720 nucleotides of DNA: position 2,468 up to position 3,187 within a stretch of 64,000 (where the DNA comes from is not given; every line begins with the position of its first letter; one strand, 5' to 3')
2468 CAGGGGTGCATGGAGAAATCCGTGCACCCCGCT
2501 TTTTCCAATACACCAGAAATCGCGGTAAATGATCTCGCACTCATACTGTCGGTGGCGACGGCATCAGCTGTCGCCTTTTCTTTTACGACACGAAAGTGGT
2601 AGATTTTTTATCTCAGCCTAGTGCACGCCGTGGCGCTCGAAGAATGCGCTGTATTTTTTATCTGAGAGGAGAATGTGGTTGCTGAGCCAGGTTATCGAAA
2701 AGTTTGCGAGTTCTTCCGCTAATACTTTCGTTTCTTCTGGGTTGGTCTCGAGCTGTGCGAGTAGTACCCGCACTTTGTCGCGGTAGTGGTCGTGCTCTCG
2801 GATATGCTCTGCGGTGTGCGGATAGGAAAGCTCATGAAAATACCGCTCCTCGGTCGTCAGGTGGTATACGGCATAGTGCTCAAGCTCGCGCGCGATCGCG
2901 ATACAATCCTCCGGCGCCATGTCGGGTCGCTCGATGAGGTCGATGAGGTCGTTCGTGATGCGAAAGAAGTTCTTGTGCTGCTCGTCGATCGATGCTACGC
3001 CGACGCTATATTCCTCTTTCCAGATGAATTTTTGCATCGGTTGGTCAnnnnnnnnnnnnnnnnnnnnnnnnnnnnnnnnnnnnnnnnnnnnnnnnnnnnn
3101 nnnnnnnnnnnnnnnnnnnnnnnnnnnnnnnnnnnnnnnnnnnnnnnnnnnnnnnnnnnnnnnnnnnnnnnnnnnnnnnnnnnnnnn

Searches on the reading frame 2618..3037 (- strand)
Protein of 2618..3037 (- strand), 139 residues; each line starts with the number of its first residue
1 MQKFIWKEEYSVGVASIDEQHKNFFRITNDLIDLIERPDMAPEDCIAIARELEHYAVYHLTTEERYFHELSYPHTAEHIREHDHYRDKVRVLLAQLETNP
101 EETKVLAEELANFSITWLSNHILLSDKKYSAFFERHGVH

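Call 17: search_protein_families(library=pfam, proteins=[window:2618-3037:-], max_evalue=0.001)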
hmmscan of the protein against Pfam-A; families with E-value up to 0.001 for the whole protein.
window:2618-3037:- (139 aa): 1 family
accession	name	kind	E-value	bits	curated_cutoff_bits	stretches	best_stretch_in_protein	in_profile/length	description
PF01814.28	Hemerythrin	-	1.5e-13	51.7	25.3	1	13-129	2-123/127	Hemerythrin HHE cation binding domain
